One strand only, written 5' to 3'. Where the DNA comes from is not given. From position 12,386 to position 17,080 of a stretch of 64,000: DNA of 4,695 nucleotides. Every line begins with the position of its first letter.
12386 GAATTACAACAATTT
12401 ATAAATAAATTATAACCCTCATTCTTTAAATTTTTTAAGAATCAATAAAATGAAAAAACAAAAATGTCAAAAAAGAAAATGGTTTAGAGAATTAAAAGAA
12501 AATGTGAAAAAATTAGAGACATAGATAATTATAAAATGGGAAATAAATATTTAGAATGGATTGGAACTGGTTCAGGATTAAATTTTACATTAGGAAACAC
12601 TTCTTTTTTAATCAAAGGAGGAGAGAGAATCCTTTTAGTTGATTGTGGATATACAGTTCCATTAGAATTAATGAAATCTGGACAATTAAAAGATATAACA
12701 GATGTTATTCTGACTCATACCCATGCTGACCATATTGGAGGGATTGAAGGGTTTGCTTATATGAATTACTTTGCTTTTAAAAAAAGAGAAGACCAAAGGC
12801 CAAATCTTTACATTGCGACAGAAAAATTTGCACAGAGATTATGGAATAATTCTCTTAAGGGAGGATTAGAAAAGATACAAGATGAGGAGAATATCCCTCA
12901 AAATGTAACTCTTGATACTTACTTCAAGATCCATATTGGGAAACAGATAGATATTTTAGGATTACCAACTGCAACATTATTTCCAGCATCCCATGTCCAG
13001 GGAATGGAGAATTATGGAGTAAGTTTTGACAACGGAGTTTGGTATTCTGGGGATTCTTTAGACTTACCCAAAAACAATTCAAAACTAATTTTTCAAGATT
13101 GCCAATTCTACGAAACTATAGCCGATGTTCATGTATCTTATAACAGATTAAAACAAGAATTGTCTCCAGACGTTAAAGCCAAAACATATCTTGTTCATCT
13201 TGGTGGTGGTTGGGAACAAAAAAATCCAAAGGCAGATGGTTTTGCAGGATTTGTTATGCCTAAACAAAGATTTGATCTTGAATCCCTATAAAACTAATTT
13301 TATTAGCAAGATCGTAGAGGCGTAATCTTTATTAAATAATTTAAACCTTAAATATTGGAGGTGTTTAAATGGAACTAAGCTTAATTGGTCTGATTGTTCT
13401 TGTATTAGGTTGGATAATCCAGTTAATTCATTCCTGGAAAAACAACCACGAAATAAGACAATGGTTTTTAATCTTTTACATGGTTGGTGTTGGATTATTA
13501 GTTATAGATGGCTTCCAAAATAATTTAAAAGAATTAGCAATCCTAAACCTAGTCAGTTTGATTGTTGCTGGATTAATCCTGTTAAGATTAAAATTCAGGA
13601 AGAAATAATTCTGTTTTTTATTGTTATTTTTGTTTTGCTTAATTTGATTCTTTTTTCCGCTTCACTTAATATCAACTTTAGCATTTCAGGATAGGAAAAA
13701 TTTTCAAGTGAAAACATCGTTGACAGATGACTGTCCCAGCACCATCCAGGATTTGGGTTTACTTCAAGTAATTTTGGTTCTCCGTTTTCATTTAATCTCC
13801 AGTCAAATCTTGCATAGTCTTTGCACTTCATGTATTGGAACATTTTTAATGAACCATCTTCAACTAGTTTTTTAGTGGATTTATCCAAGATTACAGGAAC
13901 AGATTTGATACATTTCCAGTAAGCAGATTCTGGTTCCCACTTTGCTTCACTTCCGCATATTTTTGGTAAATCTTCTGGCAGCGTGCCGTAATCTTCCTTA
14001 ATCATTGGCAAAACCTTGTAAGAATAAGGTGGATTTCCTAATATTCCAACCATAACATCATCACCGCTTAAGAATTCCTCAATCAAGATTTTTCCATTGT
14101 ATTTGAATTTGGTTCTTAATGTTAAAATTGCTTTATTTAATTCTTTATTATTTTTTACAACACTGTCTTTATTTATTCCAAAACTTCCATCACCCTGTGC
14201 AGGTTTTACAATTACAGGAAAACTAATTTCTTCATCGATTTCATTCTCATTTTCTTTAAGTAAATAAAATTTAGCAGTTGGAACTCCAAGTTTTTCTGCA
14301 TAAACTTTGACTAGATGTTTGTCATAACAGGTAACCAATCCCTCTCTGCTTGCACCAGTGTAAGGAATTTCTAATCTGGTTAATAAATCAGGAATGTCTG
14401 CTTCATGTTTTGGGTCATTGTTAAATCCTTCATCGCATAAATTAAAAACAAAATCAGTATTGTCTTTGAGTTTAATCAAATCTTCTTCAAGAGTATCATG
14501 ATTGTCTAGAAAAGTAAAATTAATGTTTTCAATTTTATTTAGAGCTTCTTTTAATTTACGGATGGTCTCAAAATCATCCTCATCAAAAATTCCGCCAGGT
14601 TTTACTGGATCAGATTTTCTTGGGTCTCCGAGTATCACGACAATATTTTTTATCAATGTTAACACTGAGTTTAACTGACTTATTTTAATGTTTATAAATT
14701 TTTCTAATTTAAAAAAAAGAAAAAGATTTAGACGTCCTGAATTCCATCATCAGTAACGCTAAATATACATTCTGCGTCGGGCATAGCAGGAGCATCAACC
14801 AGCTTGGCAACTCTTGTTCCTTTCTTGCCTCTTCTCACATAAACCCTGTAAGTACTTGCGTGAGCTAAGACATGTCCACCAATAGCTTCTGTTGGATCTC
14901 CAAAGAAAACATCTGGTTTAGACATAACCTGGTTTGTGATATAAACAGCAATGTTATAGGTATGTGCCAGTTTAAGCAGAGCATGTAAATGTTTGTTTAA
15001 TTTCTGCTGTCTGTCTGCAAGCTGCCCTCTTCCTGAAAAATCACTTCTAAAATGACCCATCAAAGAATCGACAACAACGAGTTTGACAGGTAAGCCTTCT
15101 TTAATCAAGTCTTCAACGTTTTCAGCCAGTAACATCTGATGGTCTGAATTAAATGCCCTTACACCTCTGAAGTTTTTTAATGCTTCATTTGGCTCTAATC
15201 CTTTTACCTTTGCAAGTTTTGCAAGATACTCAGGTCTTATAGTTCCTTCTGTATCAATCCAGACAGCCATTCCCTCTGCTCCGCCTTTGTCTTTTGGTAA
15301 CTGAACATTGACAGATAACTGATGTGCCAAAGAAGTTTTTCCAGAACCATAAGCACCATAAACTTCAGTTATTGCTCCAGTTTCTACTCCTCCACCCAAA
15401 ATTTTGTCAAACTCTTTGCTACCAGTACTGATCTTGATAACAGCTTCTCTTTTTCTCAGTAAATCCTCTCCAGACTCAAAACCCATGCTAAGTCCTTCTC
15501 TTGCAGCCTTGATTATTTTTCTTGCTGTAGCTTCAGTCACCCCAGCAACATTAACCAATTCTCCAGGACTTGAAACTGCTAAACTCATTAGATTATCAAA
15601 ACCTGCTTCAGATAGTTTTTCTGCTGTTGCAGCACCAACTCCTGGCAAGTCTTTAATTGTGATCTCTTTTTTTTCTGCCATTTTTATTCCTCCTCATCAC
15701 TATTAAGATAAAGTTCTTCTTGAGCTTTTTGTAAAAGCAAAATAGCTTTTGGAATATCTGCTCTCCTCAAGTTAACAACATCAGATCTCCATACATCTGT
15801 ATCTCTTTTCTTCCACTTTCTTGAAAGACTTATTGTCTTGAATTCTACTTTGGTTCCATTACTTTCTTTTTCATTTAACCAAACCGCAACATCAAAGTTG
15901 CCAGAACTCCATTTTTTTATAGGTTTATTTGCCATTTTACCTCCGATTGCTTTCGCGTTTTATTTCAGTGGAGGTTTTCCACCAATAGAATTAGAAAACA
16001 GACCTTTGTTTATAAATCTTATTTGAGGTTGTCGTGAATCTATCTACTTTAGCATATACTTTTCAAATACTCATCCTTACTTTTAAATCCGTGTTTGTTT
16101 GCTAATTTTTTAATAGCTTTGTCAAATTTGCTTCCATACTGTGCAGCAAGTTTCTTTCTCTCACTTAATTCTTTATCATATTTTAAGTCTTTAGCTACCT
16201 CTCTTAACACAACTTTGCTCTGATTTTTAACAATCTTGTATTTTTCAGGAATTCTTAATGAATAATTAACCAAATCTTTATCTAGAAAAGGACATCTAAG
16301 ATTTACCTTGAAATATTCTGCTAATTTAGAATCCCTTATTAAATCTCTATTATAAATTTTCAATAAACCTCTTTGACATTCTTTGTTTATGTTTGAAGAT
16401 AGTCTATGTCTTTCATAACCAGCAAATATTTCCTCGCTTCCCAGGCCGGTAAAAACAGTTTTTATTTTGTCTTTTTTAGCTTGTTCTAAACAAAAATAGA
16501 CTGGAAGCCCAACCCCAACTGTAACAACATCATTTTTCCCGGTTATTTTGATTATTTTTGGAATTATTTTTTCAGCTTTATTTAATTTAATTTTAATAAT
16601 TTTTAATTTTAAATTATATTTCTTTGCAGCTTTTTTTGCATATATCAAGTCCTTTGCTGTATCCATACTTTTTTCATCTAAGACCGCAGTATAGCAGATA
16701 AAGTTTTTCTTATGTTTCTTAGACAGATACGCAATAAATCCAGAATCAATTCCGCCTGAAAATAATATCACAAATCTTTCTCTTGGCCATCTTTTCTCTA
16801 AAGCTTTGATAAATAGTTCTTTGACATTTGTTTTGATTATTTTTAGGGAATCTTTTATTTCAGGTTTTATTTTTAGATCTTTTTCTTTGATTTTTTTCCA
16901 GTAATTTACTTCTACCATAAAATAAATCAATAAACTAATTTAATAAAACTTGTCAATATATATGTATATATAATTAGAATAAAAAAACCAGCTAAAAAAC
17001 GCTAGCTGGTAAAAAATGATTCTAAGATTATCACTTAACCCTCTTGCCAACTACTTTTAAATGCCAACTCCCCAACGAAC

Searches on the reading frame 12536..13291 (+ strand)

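Call 30: search_protein_families(library=pfam, max_evalue=0.001, proteins=[window:12536-13291:+])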
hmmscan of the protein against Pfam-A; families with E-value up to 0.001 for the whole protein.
window:12536-13291:+ (251 aa): 3 families
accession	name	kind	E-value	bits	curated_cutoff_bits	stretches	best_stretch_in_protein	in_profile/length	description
PF23023.1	Anti-Pycsar_Apyc1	-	4.5e-19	69.3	50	1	7-229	6-228/250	Anti-Pycsar protein Apyc1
PF00753.33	Lactamase_B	-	6.9e-14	52.7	22.7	1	21-74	6-64/196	Metallo-beta-lactamase superfamily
PF12706.13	Lactamase_B_2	-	6.7e-09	36.1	27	1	33-180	3-149/200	Beta-lactamase superfamily domain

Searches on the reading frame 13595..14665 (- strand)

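Call 9: search_protein_families(library=pfam, max_evalue=0.001, proteins=[window:13595-14665:-])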
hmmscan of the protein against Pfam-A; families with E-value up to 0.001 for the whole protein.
window:13595-14665:- (356 aa): 3 families
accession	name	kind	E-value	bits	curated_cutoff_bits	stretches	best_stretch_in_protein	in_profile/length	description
PF07478.18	Dala_Dala_lig_C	-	1.7e-27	96.7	24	1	127-333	6-203/204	D-ala D-ala ligase C-terminus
PF02786.22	CPSase_L_D2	-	4.6e-06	26.7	19.8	1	115-201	1-91/211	Carbamoyl-phosphate synthase L chain, ATP binding domain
PF13535.11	ATP-grasp_4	-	2.5e-05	24.4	27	1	147-206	1-68/160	ATP-grasp domain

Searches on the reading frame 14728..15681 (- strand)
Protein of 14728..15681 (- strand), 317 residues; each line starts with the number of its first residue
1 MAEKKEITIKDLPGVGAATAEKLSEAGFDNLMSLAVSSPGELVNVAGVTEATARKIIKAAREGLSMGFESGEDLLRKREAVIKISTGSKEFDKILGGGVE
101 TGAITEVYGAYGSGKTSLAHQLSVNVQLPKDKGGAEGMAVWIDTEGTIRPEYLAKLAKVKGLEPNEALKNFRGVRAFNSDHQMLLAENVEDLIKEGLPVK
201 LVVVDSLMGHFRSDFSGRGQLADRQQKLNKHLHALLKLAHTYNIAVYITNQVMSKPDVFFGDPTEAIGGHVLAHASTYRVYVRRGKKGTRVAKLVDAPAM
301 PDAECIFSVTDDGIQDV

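Call 9: search_protein_families(library=pfam, max_evalue=0.001, proteins=[window:14728-15681:-])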
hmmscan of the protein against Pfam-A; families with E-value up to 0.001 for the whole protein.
window:14728-15681:- (317 aa): 7 families
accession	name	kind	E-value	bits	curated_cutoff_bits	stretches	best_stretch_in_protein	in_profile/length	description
PF08423.17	Rad51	-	9.1e-90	300.6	22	1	77-317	1-244/244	Rad51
PF00154.27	RecA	-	3.9e-17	63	27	1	77-287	26-223/262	recA bacterial DNA recombination protein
PF14520.12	HHH_5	-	6.6e-12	46.2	27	1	10-62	5-57/57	Helix-hairpin-helix domain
PF13481.12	AAA_25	-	3.7e-07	30.4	27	1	91-249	22-187/195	AAA domain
PF06745.19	ATPase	-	4e-07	30.1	26.6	1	84-144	1-58/231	KaiC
PF00633.29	HHH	-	1.8e-05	24.8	24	0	9-23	13-27/30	Helix-hairpin-helix motif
PF21999.2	IMS_HHH_1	-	0.00071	20.4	27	0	10-43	1-34/53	DNA polymerase-iota, thumb domain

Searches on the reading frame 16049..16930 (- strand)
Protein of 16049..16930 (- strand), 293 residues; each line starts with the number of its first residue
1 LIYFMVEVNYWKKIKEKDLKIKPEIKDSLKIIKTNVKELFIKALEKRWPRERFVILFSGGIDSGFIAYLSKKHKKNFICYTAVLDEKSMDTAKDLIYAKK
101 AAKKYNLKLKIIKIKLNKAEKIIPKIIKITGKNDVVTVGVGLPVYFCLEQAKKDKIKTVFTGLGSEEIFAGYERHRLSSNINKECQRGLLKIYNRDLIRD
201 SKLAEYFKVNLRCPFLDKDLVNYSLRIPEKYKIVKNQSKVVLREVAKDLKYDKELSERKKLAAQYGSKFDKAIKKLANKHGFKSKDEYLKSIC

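Call 9: search_protein_families(library=pfam, max_evalue=0.001, proteins=[window:16049-16930:-])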
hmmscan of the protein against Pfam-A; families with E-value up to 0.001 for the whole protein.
window:16049-16930:- (293 aa): 5 families
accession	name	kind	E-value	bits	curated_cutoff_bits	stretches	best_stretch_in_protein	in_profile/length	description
PF00733.27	Asn_synthase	-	1.5e-38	133.8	21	2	36-178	2-141/354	Asparagine synthase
PF06508.19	QueC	-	2.4e-05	24.4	22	1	53-117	2-63/210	Queuosine biosynthesis protein QueC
PF02540.23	NAD_synthase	-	0.00014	21.5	21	1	38-115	6-82/242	NAD synthase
PF24167.1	DUF7411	-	0.00087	19.3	28.7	0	54-128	4-72/194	Family of unknown function (DUF7411)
PF03054.22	tRNA_Me_trans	-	0.00094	19.3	20.6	0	52-129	2-87/202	tRNA methyl transferase HUP domain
